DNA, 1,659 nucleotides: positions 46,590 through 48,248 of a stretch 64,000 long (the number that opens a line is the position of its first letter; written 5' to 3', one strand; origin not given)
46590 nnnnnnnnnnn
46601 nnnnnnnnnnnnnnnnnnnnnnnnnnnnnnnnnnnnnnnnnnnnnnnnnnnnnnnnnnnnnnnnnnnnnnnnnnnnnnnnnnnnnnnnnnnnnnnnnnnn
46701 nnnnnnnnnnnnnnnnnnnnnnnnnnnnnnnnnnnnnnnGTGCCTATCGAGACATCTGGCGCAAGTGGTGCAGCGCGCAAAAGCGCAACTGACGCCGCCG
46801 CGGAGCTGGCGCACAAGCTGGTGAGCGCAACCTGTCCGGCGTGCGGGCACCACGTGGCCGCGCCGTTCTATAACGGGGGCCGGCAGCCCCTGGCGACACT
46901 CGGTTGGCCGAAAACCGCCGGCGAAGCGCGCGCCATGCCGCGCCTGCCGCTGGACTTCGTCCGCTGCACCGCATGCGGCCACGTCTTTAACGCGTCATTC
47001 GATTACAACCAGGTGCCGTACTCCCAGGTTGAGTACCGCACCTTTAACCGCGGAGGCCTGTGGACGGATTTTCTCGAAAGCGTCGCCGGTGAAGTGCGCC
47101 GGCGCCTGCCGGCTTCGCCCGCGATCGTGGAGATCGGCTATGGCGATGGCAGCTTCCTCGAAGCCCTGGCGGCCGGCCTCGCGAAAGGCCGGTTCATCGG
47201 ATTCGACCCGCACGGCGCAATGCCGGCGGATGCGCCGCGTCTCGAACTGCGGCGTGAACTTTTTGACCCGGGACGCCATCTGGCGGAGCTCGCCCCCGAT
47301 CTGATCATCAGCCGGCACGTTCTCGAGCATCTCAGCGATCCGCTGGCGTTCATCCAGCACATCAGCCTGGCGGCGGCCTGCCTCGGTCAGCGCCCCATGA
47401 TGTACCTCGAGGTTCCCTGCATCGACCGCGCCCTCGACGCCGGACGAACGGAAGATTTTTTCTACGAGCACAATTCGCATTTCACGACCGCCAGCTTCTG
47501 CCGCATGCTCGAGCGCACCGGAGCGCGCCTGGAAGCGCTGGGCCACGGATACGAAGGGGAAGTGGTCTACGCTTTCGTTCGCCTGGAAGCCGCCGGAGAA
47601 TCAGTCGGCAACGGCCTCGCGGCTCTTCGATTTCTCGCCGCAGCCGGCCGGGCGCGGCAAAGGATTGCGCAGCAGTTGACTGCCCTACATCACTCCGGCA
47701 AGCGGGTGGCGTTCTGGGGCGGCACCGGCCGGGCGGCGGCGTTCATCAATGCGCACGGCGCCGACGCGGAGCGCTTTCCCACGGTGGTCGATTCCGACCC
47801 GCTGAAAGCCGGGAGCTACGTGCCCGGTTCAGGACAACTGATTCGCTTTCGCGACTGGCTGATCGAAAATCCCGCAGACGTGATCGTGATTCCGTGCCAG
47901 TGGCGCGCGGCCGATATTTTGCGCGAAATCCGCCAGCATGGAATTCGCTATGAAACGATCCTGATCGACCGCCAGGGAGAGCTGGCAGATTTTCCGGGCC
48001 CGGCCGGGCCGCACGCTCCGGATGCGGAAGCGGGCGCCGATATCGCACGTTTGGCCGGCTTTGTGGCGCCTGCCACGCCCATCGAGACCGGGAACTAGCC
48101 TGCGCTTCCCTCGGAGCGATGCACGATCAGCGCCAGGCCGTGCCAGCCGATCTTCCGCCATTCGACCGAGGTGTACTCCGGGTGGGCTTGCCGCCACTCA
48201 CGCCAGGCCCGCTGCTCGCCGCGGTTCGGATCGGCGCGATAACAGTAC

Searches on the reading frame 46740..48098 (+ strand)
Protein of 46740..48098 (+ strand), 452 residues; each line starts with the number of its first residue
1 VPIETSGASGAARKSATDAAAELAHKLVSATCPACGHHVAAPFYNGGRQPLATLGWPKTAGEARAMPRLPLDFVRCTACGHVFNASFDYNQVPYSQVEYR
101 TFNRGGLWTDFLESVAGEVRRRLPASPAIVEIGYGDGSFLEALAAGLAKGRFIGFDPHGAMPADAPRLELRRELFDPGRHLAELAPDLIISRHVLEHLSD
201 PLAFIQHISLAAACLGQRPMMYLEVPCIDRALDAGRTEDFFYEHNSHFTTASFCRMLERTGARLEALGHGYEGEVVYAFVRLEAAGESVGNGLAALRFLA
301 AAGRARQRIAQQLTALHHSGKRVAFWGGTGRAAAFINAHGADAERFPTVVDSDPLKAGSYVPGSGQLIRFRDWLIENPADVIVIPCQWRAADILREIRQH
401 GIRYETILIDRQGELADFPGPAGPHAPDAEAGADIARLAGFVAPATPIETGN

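Call 4: search_protein_families(library=pfam, proteins=[window:46740-48098:+], max_evalue=0.01)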
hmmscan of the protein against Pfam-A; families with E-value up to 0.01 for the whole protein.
window:46740-48098:+ (452 aa): 7 families
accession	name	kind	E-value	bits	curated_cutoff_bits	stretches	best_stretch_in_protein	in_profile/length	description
PF13489.12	Methyltransf_23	-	8.5e-15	55.3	27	1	118-265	19-162/164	Methyltransferase domain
PF08484.17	Methyltransf_14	-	5.5e-10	39.7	23.5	1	297-396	45-143/160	C-methyltransferase C-terminal domain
PF08242.18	Methyltransf_12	-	1.6e-06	29.1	30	1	130-210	1-90/98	Methyltransferase domain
PF08241.18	Methyltransf_11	-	0.00031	21.7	21.2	1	130-208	1-83/95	Methyltransferase domain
PF13649.12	Methyltransf_25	-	0.0052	17.9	27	0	129-201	1-80/97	Methyltransferase domain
PF08421.16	Methyltransf_13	-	0.0068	17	31.3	0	32-83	1-51/62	Putative zinc binding domain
PF13717.11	Zn_ribbon_4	-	0.0074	16.6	30.3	0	74-84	26-36/36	zinc-ribbon domain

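Call 7: search_protein_families(library=ncbifam, proteins=[window:46740-48098:+], max_evalue=0.001)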
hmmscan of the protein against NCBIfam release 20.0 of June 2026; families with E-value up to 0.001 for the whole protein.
window:46740-48098:+ (452 aa): 0 families

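Call 10: search_solved_structures(query=window:46740-48098:+, max_evalue=0.01)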
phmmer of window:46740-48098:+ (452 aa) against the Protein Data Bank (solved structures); distinct sequences matched with E-value up to 0.01: 10.
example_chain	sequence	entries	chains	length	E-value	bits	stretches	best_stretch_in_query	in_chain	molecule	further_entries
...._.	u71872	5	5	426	1.4e-14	57.3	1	30-380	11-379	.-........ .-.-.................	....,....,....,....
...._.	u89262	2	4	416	3.3e-13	52.8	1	29-400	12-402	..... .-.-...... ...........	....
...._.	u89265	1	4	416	4.3e-12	49.2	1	29-391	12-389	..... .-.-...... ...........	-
4e2x_A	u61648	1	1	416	4.1e-07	32.8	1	29-374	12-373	TcaB9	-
3ndi_A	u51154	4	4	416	8.7e-07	31.7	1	29-374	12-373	Methyltransferase | TcaB9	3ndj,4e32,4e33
4e31_A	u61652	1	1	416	1.1e-06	31.4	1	30-374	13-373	TcaB9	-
4e2y_A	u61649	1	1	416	1.9e-06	30.6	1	29-374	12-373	TcaB9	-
4e2z_A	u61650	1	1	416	2e-06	30.5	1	29-374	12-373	TcaB9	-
4e2w_A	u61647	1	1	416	3.6e-06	29.6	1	29-374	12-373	TcaB9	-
4e30_A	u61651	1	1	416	7.4e-06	28.6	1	29-374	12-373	TcaB9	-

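Call 24: find_homologous_proteins(query=window:46740-48098:+, max_evalue=1e-10)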
Query window:46740-48098:+ (452 aa): 1115 proteins with E <= 1e-10 among 8000 candidates; the best 120 are listed.
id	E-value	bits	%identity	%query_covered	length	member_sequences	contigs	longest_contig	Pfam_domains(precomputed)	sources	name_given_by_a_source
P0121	5.4e-284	960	93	100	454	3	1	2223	PF13489.13,PF08484.18,PF08242.19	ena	-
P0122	6.2e-234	795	78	98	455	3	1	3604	PF13489.13,PF08484.18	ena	-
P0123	7.9e-234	795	78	98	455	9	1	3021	PF13489.13,PF08484.18,PF08242.19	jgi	-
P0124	6.2e-231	785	76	100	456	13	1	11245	PF13489.13,PF08484.18,PF08242.19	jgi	jgi:hypothetical protein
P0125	2.0e-228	777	75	100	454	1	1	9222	PF13489.13,PF08484.18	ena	-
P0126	1.9e-227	774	76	98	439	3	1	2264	PF13489.13,PF08484.18,PF08242.19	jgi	jgi:hypothetical protein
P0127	2.6e-226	770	76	98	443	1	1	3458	PF13489.13,PF08484.18,PF08242.19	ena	-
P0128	9.7e-226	768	78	94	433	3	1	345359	PF13489.13,PF08484.18,PF08242.19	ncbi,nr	ncbi:MAG: methyltransferase domain-containing protein [Acidobacteriia bacterium]|nr:methyltransferas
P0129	6.6e-213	726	70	99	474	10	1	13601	PF13489.13,PF08484.18,PF08242.19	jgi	-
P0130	5.5e-212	723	70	100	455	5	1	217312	PF13489.13,PF08484.18,PF08242.19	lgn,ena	-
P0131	2.1e-210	718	69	100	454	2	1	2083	PF13489.13,PF08484.18,PF08242.19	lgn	-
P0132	4.0e-209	714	69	100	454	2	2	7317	PF13489.13,PF08484.18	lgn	-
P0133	7.3e-207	706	69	98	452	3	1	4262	PF13489.13,PF08484.18,PF08242.19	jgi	-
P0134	9.4e-207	706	69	96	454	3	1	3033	PF13489.13,PF08484.18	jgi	-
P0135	2.6e-202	691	69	94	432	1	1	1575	PF13489.13,PF08484.18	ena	-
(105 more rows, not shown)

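Call 26: find_related_loci(query=A1, collection=genome_contigs, flank=10000)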
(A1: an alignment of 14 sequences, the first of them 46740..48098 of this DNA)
Query A1 (452 aa) in genome_contigs; peptide patterns used: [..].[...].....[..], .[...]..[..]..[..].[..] (x = any residue, [..] = any of these).
246 stretches matched a pattern; 218 encode a relative of the query (tblastn E <= 1e-3); the best 80 are kept; 80 distinct loci.
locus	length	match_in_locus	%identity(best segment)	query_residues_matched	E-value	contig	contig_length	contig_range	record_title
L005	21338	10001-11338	78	1-445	0e+0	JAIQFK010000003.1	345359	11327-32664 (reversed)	MAG: Terriglobia bacterium isolate SRVP_11 SR-VP_26_10_2019_C_20cm_scaffold_25, whole genome shotgun sequence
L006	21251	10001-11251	70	1-418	0e+0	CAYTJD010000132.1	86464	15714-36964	MAG TPA_asm: uncultured Solibacteraceae bacterium isolate binchicken_co279_128 genome assembly, contig: k141_734816, who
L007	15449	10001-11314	67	1-438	0e+0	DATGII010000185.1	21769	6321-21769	MAG TPA_asm: Bryobacteraceae bacterium isolate SMAG_U9803 k141_584586, whole genome shotgun sequence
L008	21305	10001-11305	69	1-433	0e+0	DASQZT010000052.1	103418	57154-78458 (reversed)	MAG TPA_asm: Bryobacteraceae bacterium isolate SMAG_U11099 k141_9539, whole genome shotgun sequence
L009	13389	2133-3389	66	1-425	0e+0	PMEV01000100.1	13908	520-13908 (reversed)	MAG: Bryobacterales bacterium isolate fen_330 73.20120700_E1D.21_contig_183, whole genome shotgun sequence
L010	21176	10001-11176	62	26-418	6e-161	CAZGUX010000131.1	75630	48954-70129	MAG TPA_asm: uncultured Solibacteraceae bacterium isolate binchicken_co200_316 genome assembly, contig: k141_1011572, wh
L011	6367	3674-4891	62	28-432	1e-158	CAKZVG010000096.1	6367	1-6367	MAG: uncultured Bryobacteraceae bacterium isolate N1_Bin_Bin_137_sub_1 genome assembly, contig: c_000001759743, whole ge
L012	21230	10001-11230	58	1-418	3e-157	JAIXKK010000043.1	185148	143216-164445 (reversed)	MAG: Bryobacterales bacterium isolate UW1SPNA014 one-stage_bin014_NODE_124, whole genome shotgun sequence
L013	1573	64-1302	54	13-425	3e-171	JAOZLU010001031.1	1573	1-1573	MAG: Desulfobacterales bacterium isolate GMC2_bin_2_sub GMC2_32547_length_1573_cov_51.442029, whole genome shotgun seque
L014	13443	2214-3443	57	1-418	2e-155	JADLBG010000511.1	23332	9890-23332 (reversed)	MAG: Bryobacterales bacterium isolate SJ154 c_000000928392, whole genome shotgun sequence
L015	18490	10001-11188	61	30-425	3e-155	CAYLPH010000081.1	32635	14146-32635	MAG TPA_asm: uncultured Candidatus Solibacter sp. isolate SRP287051_co1_109 genome assembly, contig: NODE_2147_length_32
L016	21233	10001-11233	53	13-425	5e-155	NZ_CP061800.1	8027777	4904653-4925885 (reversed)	Desulfonema magnum strain 4be13 chromosome, complete genome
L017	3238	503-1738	58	15-423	1e-161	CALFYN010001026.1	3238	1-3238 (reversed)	MAG TPA_asm: uncultured Acidobacteria bacterium isolate SRR6227243_bin.2_CONCOCT_v1.1_MAG genome assembly, contig: ERZ79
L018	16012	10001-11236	58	18-425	2e-154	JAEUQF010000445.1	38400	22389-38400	MAG: Bryobacterales bacterium isolate new MAG-244 k141_3340131, whole genome shotgun sequence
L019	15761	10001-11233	57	15-425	8e-152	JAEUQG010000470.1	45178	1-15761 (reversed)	MAG: Bryobacterales bacterium isolate new MAG-245 k141_2420432, whole genome shotgun sequence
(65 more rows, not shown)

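Call 32: search_solved_structures(query=A1, max_evalue=0.001, show_alignments=3)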
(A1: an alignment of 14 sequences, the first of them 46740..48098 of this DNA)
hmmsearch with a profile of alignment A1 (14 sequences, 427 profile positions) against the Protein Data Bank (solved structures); distinct sequences matched with E-value up to 0.001: 10.
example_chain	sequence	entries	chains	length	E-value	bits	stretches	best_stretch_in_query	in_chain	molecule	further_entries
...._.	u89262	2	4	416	1.4e-16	63.7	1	13-380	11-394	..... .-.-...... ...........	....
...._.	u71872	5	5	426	3.2e-16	62.5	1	14-366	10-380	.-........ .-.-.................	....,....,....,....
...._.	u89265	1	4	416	6e-16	61.6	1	13-381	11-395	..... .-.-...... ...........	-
4e31_A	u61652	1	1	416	8.1e-13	51.3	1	15-381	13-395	TcaB9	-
3ndi_A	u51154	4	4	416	9.4e-13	51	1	15-381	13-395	Methyltransferase | TcaB9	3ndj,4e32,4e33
4e2w_A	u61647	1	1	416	1.6e-12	50.3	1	15-381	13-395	TcaB9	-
4e2x_A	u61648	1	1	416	2.7e-12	49.5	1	15-381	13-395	TcaB9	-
4e2y_A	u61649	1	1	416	5.7e-12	48.4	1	15-381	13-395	TcaB9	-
4e2z_A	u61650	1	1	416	8e-12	48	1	15-381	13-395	TcaB9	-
4e30_A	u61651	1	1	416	9.9e-12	47.7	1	15-381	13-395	TcaB9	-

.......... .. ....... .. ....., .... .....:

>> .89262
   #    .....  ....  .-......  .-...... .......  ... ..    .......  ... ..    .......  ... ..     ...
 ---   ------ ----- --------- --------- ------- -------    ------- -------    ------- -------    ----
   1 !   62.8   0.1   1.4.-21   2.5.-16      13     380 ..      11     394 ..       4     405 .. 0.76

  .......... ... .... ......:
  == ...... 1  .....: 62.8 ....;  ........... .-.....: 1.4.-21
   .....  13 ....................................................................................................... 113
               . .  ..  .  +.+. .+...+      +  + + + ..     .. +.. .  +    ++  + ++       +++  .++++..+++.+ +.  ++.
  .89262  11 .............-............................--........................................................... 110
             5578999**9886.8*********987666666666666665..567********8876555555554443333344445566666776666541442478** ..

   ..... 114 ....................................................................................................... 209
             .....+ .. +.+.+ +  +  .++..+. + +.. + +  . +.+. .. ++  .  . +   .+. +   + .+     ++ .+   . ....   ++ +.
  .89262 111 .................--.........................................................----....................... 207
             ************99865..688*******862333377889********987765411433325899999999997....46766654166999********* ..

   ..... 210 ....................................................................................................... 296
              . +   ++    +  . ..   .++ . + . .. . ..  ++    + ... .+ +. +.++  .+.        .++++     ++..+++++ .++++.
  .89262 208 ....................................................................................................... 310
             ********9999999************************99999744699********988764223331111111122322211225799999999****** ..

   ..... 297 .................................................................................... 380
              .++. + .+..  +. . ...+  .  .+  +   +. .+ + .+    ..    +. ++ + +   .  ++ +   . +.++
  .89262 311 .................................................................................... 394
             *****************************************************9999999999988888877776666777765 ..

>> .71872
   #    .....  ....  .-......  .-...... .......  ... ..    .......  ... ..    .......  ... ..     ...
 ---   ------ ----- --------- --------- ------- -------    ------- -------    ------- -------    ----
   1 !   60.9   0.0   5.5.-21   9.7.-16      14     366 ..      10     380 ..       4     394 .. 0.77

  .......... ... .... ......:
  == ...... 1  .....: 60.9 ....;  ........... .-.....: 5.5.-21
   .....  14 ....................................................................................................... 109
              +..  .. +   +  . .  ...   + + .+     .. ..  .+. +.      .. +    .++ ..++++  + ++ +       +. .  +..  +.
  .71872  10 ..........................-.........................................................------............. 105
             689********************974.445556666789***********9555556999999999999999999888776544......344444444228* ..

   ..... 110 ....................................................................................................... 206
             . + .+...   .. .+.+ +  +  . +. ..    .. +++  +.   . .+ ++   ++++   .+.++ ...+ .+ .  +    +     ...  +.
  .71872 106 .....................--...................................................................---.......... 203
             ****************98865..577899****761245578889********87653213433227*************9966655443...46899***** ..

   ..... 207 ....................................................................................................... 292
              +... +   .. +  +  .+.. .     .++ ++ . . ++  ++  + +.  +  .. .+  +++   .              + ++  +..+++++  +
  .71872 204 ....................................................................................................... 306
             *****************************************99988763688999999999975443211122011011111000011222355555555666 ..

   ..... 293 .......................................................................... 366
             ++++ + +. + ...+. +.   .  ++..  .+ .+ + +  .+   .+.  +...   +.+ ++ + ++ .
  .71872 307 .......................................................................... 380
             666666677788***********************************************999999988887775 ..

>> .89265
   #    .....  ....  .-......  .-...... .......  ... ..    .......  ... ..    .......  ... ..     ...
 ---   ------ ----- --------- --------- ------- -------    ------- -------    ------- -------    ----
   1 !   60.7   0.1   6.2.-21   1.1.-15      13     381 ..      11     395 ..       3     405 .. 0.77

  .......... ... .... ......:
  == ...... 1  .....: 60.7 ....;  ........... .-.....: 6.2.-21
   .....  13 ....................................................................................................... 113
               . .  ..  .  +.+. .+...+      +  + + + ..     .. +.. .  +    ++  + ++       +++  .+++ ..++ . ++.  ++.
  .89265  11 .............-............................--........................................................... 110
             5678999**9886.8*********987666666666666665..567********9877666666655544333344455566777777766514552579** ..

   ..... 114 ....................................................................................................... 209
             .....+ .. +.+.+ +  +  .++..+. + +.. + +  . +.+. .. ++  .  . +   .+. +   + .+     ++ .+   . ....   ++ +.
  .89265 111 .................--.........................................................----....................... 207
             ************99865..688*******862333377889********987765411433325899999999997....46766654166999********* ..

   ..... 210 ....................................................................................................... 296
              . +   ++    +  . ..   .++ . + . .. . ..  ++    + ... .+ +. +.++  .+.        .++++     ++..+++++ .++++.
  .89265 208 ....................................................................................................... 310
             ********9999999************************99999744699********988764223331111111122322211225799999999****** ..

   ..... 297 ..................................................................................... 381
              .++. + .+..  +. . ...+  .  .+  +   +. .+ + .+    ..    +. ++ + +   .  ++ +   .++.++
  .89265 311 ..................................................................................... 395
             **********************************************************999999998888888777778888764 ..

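Call 37: search_dna_similar(query=window:46740-48098:+, collection=plasmids, mode=protein, max_evalue=1e-20, max_rows=25)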
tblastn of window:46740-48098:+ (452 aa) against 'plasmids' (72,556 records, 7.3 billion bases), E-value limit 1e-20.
Records with a match: 19; places in all: 28; records where one place covers at least 80% of the query: 16.
Best place of each record, by identity: <60% 19.
By first word of the organism name: Sinorhizobium 11; Leisingera 8.
By predicted mobility (MOB-suite, as given by PLSDB): mobilizable 10; non-mobilizable 8; conjugative 1.
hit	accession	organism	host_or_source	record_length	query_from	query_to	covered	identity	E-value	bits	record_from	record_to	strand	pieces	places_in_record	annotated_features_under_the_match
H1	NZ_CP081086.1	Leisingera caerulea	-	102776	29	409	84%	29.0%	6e-36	148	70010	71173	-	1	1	class I SAM-dependent methyltransferase (x2)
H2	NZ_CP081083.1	Leisingera caerulea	-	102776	29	409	84%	29.0%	6e-36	148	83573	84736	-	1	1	class I SAM-dependent methyltransferase (x2)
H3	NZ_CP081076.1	Leisingera caerulea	-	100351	29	409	84%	29.0%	7e-36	148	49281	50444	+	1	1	class I SAM-dependent methyltransferase (x2)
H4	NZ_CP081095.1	Leisingera caerulea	-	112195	29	409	84%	29.0%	9e-36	148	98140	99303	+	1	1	class I SAM-dependent methyltransferase (x2)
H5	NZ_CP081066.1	Leisingera caerulea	-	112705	29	409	84%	29.0%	9e-36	148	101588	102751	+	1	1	class I SAM-dependent methyltransferase (x2)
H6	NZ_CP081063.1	Leisingera aquaemixtae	-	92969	32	384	78%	30.7%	1e-36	150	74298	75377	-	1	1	class I SAM-dependent methyltransferase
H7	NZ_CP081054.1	Leisingera aquaemixtae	-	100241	32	384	78%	30.7%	1e-36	150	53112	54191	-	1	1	class I SAM-dependent methyltransferase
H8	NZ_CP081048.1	Leisingera aquaemixtae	-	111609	32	384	78%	30.4%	3e-36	149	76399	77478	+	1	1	class I SAM-dependent methyltransferase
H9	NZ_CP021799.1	Sinorhizobium meliloti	Medicago sativa,Single Cell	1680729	10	385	83%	27.3%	8e-22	106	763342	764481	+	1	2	none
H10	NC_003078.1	Sinorhizobium meliloti 1021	-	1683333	10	385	83%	27.3%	8e-22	106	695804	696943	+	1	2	none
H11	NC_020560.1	Sinorhizobium meliloti 2011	-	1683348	10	385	83%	27.3%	8e-22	106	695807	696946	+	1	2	none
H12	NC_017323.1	Sinorhizobium meliloti BL225C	-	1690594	10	385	83%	27.3%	8e-22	106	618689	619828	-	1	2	none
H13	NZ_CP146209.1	Sinorhizobium meliloti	-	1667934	10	385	83%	27.3%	1e-21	105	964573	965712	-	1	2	none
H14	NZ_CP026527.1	Sinorhizobium meliloti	Medicago sativa L. subsp. ambigua,Cell ...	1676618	10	385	83%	27.1%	4e-21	104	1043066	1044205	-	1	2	none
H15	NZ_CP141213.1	Sinorhizobium meliloti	alfalfa,Isolate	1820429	32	411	84%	26.8%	1e-30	133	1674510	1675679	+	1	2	none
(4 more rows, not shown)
